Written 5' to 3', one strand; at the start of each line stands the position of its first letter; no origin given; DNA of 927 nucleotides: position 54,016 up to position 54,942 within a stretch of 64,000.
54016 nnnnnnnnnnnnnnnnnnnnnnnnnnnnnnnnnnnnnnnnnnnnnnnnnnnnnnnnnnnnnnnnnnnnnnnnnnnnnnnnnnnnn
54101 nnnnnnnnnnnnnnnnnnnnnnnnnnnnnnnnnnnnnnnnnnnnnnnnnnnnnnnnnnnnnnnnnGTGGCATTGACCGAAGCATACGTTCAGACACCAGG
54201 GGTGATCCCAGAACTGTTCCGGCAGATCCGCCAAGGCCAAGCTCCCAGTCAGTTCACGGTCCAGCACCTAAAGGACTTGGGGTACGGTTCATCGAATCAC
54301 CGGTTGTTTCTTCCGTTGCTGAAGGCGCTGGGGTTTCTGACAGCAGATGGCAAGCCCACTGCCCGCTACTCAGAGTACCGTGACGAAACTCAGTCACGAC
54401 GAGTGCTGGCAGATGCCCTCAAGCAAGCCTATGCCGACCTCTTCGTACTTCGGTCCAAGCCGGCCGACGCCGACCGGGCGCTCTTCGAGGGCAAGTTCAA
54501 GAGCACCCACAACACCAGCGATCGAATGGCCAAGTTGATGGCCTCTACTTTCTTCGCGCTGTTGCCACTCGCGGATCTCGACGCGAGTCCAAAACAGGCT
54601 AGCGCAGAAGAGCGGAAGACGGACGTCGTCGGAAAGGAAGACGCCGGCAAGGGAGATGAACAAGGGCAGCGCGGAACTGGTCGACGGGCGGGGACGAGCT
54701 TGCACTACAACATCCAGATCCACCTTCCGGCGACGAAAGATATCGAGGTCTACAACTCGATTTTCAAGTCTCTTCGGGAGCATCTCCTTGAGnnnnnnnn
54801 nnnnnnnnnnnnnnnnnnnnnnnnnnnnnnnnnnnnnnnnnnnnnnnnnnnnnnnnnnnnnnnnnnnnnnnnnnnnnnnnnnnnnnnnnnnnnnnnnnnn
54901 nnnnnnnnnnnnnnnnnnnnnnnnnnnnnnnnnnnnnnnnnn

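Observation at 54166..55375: DUF5343-like gene translationally coupled to a HEPN gene with an intact Rx4H motif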

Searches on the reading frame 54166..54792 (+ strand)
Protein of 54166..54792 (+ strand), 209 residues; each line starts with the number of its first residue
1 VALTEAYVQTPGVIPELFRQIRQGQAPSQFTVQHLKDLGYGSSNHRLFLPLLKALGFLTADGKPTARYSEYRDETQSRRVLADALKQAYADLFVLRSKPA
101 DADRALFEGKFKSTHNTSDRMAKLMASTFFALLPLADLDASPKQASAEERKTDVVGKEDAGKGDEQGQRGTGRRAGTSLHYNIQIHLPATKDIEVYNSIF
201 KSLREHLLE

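Call 3: search_protein_families(library=pfam, proteins=[window:54166-54792:+], max_evalue=1)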
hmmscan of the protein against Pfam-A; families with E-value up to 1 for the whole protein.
window:54166-54792:+ (209 aa): 2 families
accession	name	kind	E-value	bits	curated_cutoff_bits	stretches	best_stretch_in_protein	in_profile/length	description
PF17278.7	DUF5343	-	2.2e-41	141.9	27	1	7-141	2-138/140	Family of unknown function (DUF5343)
PF19516.4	DUF6049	-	0.081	12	30.1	1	66-166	392-496/708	Family of unknown function (DUF6049)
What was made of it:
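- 54166..54795 (+): Gene A: DUF5343 protein / PDC-M34A, 209 aa, GTG start, TAG stop. Pfam PF17278, E 2.2e-41 (call 3).
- Checked: It matches Pfam DUF5343 over residues 7-141 (E 2.2e-41, 141.9 bits against a cut-off of 27; call 3).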

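Call 4: search_protein_families(library=padloc, proteins=[window:54166-54792:+], max_evalue=1)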
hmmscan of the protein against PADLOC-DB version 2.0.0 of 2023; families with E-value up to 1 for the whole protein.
window:54166-54792:+ (209 aa): 2 families
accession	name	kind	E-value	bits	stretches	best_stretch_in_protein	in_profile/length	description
PDLC04589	PDC-M34A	-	1.8e-74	248.6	1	1-207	1-207/208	-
PDLC04588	PDC-M34A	-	1.8e-52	176.4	1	3-208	57-259/260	-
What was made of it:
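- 54166..54795 (+): PADLOC PDLC04589, E 1.8e-74, residues 1-207 on profile positions 1-207 of 208 (call 4).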

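Call 9: find_homologous_proteins(query=window:54166-54792:+, max_evalue=0.001)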
Query window:54166-54792:+ (209 aa): 2183 proteins with E <= 0.001 among 2953 candidates; the best 120 are listed.
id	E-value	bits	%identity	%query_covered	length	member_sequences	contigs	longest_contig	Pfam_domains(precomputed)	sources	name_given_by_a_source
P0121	9.0e-121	419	91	100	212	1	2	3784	PF17278.8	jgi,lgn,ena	jgi:hypothetical protein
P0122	7.2e-118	409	89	100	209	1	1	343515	PF17278.8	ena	-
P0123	7.0e-114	396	88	100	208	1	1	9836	PF17278.8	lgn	-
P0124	9.2e-113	393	87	100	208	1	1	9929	PF17278.8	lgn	-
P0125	4.3e-90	319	71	100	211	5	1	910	PF17278.8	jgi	jgi:hypothetical protein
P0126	8.2e-90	318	72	100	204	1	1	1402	PF17278.8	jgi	-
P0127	3.3e-88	313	70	100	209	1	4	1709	PF17278.8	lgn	-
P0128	4.9e-88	312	69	100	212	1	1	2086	PF17278.8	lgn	-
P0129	7.7e-87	308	69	100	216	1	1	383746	PF17278.8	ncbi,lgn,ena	-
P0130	1.1e-86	308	70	100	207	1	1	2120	PF17278.8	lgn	-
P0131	7.6e-86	305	66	100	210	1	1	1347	PF17278.8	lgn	-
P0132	9.1e-86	305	69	100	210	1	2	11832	PF17278.8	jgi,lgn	-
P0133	1.2e-85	304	67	100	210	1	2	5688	PF17278.8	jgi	jgi:hypothetical protein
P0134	2.8e-85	303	68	100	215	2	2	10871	PF17278.8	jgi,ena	-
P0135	3.7e-84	300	67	100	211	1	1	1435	PF17278.8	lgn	-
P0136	4.3e-84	299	68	100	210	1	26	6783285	PF17278.8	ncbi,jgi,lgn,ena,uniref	ncbi:DUF5343 domain-containing protein [Variovorax sp. 160MFSha2.1]|uniref:DUF5343 domain-containing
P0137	5.8e-84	299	67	100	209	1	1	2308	PF17278.8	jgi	jgi:hypothetical protein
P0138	1.0e-83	298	66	100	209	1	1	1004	PF17278.8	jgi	jgi:hypothetical protein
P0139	1.3e-83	298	67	100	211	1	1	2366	PF17278.8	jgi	jgi:hypothetical protein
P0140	1.8e-83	297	64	100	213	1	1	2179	PF17278.8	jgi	jgi:hypothetical protein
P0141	2.6e-83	297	65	100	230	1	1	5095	PF17278.8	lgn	-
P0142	3.9e-83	296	66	100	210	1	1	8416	PF17278.8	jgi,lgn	jgi:hypothetical protein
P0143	4.7e-82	293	68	95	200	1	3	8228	PF17278.8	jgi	jgi:uncharacterized protein DUF5343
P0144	1.1e-81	291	64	100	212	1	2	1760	PF17278.8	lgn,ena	-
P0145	6.3e-81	289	68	95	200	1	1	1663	PF17278.8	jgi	jgi:uncharacterized protein DUF5343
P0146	6.7e-81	289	65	100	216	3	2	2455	PF17278.8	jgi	-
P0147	4.0e-80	286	65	100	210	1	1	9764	PF17278.8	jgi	jgi:Family of unknown function (DUF5343)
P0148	4.7e-79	283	61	100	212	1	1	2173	PF17278.8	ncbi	-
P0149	4.8e-79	283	63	100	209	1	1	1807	PF17278.8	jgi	jgi:hypothetical protein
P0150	6.0e-79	283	63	100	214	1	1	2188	PF17278.8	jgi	jgi:hypothetical protein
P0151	6.6e-79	282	62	100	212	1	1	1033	PF17278.8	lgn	-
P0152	1.6e-78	281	62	100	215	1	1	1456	PF17278.8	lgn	-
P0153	3.3e-78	280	62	100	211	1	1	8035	PF17278.8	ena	-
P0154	4.4e-77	276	64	100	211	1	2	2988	PF17278.8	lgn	-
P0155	2.4e-76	274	63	100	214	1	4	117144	PF17278.8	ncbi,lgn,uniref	ncbi:DUF5343 domain-containing protein [Sinimarinibacterium flocculans]|uniref:DUF5343 domain-contai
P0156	3.0e-76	274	62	100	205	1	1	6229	PF17278.8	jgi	jgi:hypothetical protein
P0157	1.8e-75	271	61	100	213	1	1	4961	PF17278.8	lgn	-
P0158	2.5e-75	271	63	97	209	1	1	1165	PF17278.8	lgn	-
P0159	5.1e-75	270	60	100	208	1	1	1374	PF17278.8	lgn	-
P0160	7.5e-75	269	60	100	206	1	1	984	PF17278.8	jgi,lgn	-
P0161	7.6e-75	269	62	100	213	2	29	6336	PF17278.8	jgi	jgi:hypothetical protein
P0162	8.4e-75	269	60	100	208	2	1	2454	PF17278.8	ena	-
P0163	1.9e-74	268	60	100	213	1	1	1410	PF17278.8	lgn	-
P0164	9.9e-74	265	60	100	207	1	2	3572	PF17278.8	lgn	-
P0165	1.1e-73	265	62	100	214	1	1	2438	PF17278.8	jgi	-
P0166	1.4e-73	265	61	100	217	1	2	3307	PF17278.8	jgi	jgi:hypothetical protein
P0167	2.4e-73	264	95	62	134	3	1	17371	PF17278.8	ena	-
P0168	7.9e-73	263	62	100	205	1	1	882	PF17278.8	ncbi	-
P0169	1.1e-72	262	61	100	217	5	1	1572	PF17278.8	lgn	-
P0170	1.2e-72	262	59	100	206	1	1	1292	PF17278.8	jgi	jgi:hypothetical protein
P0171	2.2e-72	261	61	100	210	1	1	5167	PF17278.8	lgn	-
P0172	2.2e-72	261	59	100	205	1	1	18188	PF17278.8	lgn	-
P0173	2.3e-72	261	55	100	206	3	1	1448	PF17278.8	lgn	-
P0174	2.4e-72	261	59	100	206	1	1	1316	PF17278.8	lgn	-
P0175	3.3e-72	261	59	100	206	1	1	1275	PF17278.8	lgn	-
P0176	3.6e-72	260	59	100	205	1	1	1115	PF17278.8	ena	-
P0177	4.0e-72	260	60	100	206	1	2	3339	PF17278.8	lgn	-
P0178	5.5e-72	260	59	100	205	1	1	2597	PF17278.8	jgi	jgi:hypothetical protein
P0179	5.6e-72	260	56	100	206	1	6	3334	PF17278.8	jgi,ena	-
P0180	5.7e-72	260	60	100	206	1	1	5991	PF17278.8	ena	-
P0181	6.8e-72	259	60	100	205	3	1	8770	PF17278.8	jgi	-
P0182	7.3e-72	259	59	100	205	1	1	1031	PF17278.8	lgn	-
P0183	7.6e-72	259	58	100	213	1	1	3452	PF17278.8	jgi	jgi:hypothetical protein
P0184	8.0e-72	259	59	100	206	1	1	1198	PF17278.8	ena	-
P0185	8.3e-72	259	61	100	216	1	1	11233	PF17278.8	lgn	-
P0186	9.4e-72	259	59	100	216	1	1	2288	PF17278.8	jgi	jgi:hypothetical protein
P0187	1.3e-71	259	59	100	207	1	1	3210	PF17278.8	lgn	-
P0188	1.3e-71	259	60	100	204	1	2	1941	PF17278.8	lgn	-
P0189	1.4e-71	259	60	100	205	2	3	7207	PF17278.8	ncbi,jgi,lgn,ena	jgi:hypothetical protein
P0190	1.5e-71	258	58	100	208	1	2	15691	PF17278.8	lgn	-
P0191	1.9e-71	258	58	100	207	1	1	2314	PF17278.8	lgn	-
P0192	2.1e-71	258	60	100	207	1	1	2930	PF17278.8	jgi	jgi:hypothetical protein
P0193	2.2e-71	258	58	100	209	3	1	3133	PF17278.8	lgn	-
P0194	2.2e-71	258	59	100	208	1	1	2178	PF17278.8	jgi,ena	-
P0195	2.3e-71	258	59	100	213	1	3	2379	PF17278.8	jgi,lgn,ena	jgi:hypothetical protein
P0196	2.5e-71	258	59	100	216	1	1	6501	PF17278.8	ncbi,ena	-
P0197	2.5e-71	258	57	100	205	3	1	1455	PF17278.8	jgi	jgi:hypothetical protein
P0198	2.8e-71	258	62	100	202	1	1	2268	PF17278.8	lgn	-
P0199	2.8e-71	258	57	100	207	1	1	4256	PF17278.8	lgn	-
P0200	3.0e-71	257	57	100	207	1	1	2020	PF17278.8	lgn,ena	-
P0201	3.0e-71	257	59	100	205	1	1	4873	PF17278.8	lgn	-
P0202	3.4e-71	257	57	100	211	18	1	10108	PF17278.8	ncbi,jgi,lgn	-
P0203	4.1e-71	257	61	100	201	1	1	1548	PF17278.8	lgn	-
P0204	4.4e-71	257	60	100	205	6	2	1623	PF17278.8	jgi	jgi:hypothetical protein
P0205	4.8e-71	257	57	100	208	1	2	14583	PF17278.8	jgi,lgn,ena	-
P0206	4.9e-71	257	60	100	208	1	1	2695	PF17278.8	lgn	-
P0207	5.3e-71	257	58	100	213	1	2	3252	PF17278.8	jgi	jgi:hypothetical protein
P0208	6.1e-71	256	56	100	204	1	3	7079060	PF17278.8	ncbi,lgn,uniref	ncbi:DUF5343 domain-containing protein [Bradyrhizobium sp. A5]|uniref:DUF5343 domain-containing prot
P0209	6.4e-71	256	60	100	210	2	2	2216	PF17278.8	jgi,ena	-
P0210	7.0e-71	256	59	100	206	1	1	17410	PF17278.8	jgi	jgi:hypothetical protein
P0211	7.1e-71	256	56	100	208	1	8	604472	PF17278.8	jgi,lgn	jgi:hypothetical protein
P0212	7.4e-71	256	59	100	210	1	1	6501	PF17278.8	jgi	jgi:uncharacterized protein DUF5343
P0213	7.9e-71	256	58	100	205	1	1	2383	PF17278.8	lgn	-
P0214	1.0e-70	256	56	100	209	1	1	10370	PF17278.8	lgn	-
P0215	1.1e-70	256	58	100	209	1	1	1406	PF17278.8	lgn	-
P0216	1.2e-70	255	58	100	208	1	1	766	PF17278.8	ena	-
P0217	1.5e-70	255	58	100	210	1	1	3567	PF17278.8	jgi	jgi:hypothetical protein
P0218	1.5e-70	255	59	100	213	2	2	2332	PF17278.8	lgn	-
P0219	1.5e-70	255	58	100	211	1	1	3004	PF17278.8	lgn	-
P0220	1.7e-70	255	58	100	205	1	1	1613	PF17278.8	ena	-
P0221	1.8e-70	255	61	100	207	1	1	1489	PF17278.8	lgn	-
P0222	1.9e-70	255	57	100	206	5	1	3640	PF17278.8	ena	-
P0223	2.1e-70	255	59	100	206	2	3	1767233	PF17278.8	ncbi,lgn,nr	ncbi:MAG: DUF5343 domain-containing protein [Afipia sp.]|nr:DUF5343 domain-containing protein [Afipi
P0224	2.2e-70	255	58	100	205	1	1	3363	PF17278.8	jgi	jgi:hypothetical protein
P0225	2.2e-70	255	59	100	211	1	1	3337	PF17278.8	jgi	-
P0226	2.5e-70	254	61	100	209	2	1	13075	PF17278.8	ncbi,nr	ncbi:MAG: hypothetical protein C4576_13335 [Desulfobacteraceae bacterium]|nr:MAG: hypothetical prote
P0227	2.6e-70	254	59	100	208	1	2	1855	PF17278.8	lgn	-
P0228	2.7e-70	254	61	100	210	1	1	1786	PF17278.8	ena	-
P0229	2.8e-70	254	56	100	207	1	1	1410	PF17278.8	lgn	-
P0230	3.1e-70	254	58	100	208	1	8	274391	PF17278.8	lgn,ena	-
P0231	3.2e-70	254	60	100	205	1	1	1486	PF17278.8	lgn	-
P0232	3.3e-70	254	59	100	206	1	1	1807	PF17278.8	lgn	-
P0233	3.4e-70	254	59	100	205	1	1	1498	PF17278.8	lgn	-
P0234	3.9e-70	254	59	100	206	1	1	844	PF17278.8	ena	-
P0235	4.4e-70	254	58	100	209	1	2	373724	PF17278.8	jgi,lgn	-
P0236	4.6e-70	254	60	100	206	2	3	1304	PF17278.8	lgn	-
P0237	5.0e-70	253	59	100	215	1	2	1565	PF17278.8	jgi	jgi:hypothetical protein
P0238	5.0e-70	253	57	100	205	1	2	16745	PF17278.8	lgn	-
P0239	5.1e-70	253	56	100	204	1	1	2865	PF17278.8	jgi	jgi:hypothetical protein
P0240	5.2e-70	253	60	100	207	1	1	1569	PF17278.8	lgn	-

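Call 18: search_solved_structures(query=A2, max_evalue=10, show_alignments=2)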
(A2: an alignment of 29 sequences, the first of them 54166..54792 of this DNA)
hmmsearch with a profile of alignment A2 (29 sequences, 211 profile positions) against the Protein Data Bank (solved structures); distinct sequences matched with E-value up to 10: 0.

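Call 24: predict_structure(alignment_id=A2)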
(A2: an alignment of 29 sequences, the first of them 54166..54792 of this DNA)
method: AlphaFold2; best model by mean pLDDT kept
length: 209 residues; sequences in the alignment: 29
mean_pLDDT: 75.8   pTM: 0.60
mean pLDDT of the five models: 75.8, 74.0, 73.7, 72.0, 63.8
residues with pLDDT >= 90: 79; 70-90: 66; 50-70: 24; < 50: 40
segments of 3 or more residues with pLDDT < 50: 143-180
pLDDT, mean of each block of 10 residues (from residue 1): 66 88 87 88 85 92 93 92 92 89 92 89 91 89 42 33 36 44 62 72 71
secondary structure, 60 per line:
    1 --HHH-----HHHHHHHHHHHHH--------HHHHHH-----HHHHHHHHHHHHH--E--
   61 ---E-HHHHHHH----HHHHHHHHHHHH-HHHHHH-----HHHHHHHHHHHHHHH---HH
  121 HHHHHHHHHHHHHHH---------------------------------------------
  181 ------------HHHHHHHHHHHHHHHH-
elements in order: H11-23 H32-37 H43-55 H66-72 H77-88 H90-95 H101-115 H119-135 H193-208
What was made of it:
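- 54166..54591 (+): A N-terminal domain (residues 1-142): basic, helical, with a winged-helix-like start. The AF2 model has pLDDT 85-93 here, with helices 11-23, 32-37 and 43-55, bridge residues at 58 and 64, and further helices up to residue 135 (call 24).
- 54592..54696 (+): A linker (residues 143-177): disordered, variable in length, rich in P, E and K. pLDDT is below 50 for residues 143-180 (call 24).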

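Call 28: fold_search(model_id=the predicted structure, library=pdb)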
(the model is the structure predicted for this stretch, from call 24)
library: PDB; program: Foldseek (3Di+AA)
matches with E <= 10: 118; with E <= 0.001: 0
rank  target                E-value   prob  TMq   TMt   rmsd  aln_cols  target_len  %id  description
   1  4hbi_A                1.5e+00  0.09  0.17  0.22  14.3       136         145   13  SCAPHARCA DIMERIC HEMOGLOBIN, MUTANT T72I, DEOXY FORM (released 1998-11-11)
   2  3sxy_A                1.6e+00  0.11  0.21  0.22  11.8       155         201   13  Metal-free full-length structure of Tm0439, a metal-binding FCD family transcriptional regulator (released 2011-11-16)
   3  6zm2_A                1.6e+00  0.10  0.17  0.07  13.2       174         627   15  Crystal structure of the DEAH-box ATPase Prp2 in complex with ADP-BeF3 and ssRNA (released 2021-04-21)
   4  6fa9                  1.8e+00  0.08  0.15  0.07  13.8       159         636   16  CRYSTAL STRUCTURE OF THE DEAH-BOX HELICASE PRP2 (released 2018-07-11)
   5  8s6p                  1.9e+00  0.08  0.15  0.15  11.7       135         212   18  Crystal structure of a computationally designed protein bound to a Ru-containing cofactor (released 2025-05-28)
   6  6rm8_A                2.1e+00  0.09  0.15  0.06  13.5       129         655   15  Crystal structure of the DEAH-box ATPase Prp2 in complex with Spp2 and ADP (released 2020-02-05)
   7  8ro2_DX               2.1e+00  0.07  0.14  0.06  13.6       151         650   17  Integrative Structure of the human intron lariat Spliceosome (ILS'') (released 2024-09-18)
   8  8pvv_C                2.2e+00  0.11  0.14  0.13   7.2        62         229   22  Archaeoglobus fulgidus AfAgo complex with AfAgo-N protein (fAfAgo) bound with 30 nt RNA guide and 51 nt DNA target (released 2024-01-24)
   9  6faa                  2.2e+00  0.08  0.15  0.07  14.3       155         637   17  CRYSTAL STRUCTURE OF THE DEAH-BOX HELICASE PRP2 IN COMPLEX WITH ADP (released 2018-07-11)
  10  9fqz_LD               2.2e+00  0.05  0.14  0.11  24.2       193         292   12  CRYO-EM STRUCTURE OF HCT15 POLYSOMES BOUND TO EEF2, EBP1, AND SERBP1 (released 2026-01-14)
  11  6fa5                  2.4e+00  0.10  0.15  0.07  13.2       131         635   15  CRYSTAL STRUCTURE OF THE DEAH-BOX HELICASE PRP2 IN COMPLEX WITH ADP (released 2018-07-11)
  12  9isw                  2.5e+00  0.08  0.21  0.21  12.8       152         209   15  Crystal structure of AlkR (VanR), a GntR family transcriptional regulator (released 2025-07-23)
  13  8g5y_LD               2.5e+00  0.04  0.13  0.11  24.2       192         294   14  mRNA decoding in human is kinetically and structurally distinct from bacteria (IC state) (released 2023-04-19)
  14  5yzg_Z                2.6e+00  0.08  0.18  0.07  13.2       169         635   12  The Cryo-EM Structure of Human Catalytic Step I Spliceosome (C complex) at 4.1 angstrom resolution (released 2018-08-08)
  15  8olj                  2.8e+00  0.12  0.15  0.13   7.4        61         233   20  Crystal structure of Archaeoglobus fulgidus AfAgo-N protein representing N-L1-L2 domains (released 2024-01-24)
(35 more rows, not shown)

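Call 29: search_protein_representatives(protein=window:54166-54792:+)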
Query: 209 residues. Proteins with E-value up to 0.001 (for the whole library): 1764; up to 1e-10: 768; up to 1e-30: 41. The best 150 are listed.
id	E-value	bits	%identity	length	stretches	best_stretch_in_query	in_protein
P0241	1.8e-58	214.0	54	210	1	1-209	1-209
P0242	3.3e-51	190.4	48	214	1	1-207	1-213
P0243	6.4e-51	189.4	52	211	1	12-209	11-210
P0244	4.9e-49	183.3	100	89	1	121-209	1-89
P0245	9.2e-49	182.4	48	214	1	1-208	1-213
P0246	7.0e-48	179.5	65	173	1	1-130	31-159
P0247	3.4e-47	177.3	46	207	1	1-208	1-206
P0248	1.6e-45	171.8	57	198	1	1-151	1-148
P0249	4.6e-45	170.3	54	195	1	1-151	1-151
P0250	9.7e-43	162.7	60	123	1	1-121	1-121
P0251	3.6e-42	160.9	58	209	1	56-208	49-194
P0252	7.5e-42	159.8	41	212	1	1-207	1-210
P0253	1.2e-41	159.2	55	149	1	52-208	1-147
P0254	2.8e-41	158.0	54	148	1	2-139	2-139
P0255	3.1e-41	157.9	60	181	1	51-209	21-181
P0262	6.8e-35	137.1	39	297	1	1-209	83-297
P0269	7.7e-33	130.5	41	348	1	11-209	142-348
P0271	5.0e-32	127.8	46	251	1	2-138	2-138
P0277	1.3e-31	126.5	47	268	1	1-172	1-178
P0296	1.1e-28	116.9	39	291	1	2-207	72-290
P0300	2.1e-28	116.0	37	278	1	8-209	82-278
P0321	1.8e-26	109.6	34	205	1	7-208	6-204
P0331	2.9e-25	105.8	37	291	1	28-208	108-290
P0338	6.4e-25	104.6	36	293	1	1-207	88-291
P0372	6.7e-23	98.0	59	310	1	99-209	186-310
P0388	6.7e-22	94.8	31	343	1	6-208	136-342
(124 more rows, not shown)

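Call 37: search_protein_families(library=phrogs, proteins=[window:54166-54792:+], max_evalue=0.1)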
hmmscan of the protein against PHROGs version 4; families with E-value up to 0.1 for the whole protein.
window:54166-54792:+ (209 aa): 1 family
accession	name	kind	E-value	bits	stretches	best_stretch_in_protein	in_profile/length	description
phrog_25966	-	tail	0.074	11.4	1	67-180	1136-1248/1651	tail length tape measure protein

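Call 38: search_protein_families(library=ncbifam, proteins=[window:54166-54792:+], max_evalue=0.1)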
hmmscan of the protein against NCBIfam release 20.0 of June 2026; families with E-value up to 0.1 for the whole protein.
window:54166-54792:+ (209 aa): 0 families

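Call 40: search_dna_similar(query=window:54166-54792:+, collection=phages, mode=protein, max_rows=15)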
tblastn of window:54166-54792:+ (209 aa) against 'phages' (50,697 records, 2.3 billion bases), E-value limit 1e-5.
No match.

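Call 44: find_related_loci(query=A4, collection=metagenome_contigs, flank=4000)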
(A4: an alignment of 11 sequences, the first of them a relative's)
Query A4 (205 aa) in metagenome_contigs; peptide patterns used: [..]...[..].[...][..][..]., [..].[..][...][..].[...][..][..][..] (x = any residue, [..] = any of these).
600 stretches matched a pattern (row limit reached: there are more); 275 encode a relative of the query (tblastn E <= 1e-3); the best 80 are kept; 80 distinct loci.
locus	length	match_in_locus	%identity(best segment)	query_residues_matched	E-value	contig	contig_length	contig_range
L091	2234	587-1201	64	1-205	9e-87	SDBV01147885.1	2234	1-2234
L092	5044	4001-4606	55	1-205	8e-73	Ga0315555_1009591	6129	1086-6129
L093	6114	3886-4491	55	1-205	2e-72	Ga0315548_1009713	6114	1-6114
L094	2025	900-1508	51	1-205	2e-68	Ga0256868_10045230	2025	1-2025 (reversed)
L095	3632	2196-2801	50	1-205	2e-66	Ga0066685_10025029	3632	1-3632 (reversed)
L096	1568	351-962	49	1-204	3e-69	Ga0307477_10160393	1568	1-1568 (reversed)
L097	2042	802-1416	50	1-205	6e-68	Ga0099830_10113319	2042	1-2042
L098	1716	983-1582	51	1-205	5e-68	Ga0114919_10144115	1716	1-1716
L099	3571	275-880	50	1-205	2e-65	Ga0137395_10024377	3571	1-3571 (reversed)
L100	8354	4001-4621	50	1-205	7e-65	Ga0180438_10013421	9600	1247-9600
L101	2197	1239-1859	51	1-204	9e-66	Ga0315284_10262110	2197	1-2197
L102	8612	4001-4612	51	1-205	3e-64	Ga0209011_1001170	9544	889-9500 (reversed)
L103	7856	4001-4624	50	1-205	5e-64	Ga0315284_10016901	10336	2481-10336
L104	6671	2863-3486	50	1-205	5e-64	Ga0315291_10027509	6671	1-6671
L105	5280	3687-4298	51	1-205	6e-64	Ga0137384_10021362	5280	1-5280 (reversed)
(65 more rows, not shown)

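Call 50: search_protein_families(library=padloc, proteins=[P0321], max_evalue=1)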
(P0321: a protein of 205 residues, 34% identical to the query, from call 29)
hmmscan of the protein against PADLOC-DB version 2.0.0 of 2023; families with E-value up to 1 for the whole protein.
P0321 (205 aa): 2 families
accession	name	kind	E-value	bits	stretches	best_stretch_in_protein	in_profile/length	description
PDLC04589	PDC-M34A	-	1.1e-52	177.4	1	3-203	4-207/208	-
PDLC04588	PDC-M34A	-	1.8e-26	91.1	1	13-204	68-259/260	-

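Call 62: search_protein_families(library=pfam, alignment_id=A3, max_evalue=1)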
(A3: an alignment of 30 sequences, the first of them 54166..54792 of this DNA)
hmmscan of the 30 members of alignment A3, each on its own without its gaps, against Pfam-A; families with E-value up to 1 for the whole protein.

A. member 1, window:54166-54792:+ (209 aa): 2 families
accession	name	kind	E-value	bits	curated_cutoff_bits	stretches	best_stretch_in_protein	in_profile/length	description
PF17278.7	DUF5343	-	2.2e-41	141.9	27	1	7-141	2-138/140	Family of unknown function (DUF5343)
PF19516.4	DUF6049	-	0.081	12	30.1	1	66-166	392-496/708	Family of unknown function (DUF6049)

B. families by the number of members that match (of 30 scanned): 23 families
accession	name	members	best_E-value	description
PF17278.7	DUF5343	30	9.8e-46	Family of unknown function (DUF5343)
PF12612.13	TFCD_C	4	0.17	Tubulin folding cofactor D C terminal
PF10692.14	DUF2498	2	0.022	Protein of unknown function (DUF2498)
PF07862.16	Nif11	1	0.001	Nif11 domain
PF00217.24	ATP-gua_Ptrans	1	0.0066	ATP:guanido phosphotransferase, C-terminal catalytic domain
PF03719.21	Ribosomal_S5_C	1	0.031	Ribosomal protein S5, C-terminal domain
PF11740.13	KfrA_N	1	0.048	Plasmid replication region DNA-binding N-term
PF14683.12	CBM-like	1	0.054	Polysaccharide lyase family 4, domain III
PF04521.18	Viral_P18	1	0.062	ssRNA positive strand viral 18kD cysteine rich protein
PF01274.28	MS_TIM-barrel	1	0.065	Malate synthase, TIM barrel domain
PF05424.16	Duffy_binding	1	0.074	Duffy binding domain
PF19516.4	DUF6049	1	0.081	Family of unknown function (DUF6049)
PF16312.10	Oberon_cc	1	0.098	Coiled-coil region of Oberon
PF18662.7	HTH_56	1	0.1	Cch helix turn helix domain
PF07647.24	SAM_2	1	0.13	SAM domain (Sterile alpha motif)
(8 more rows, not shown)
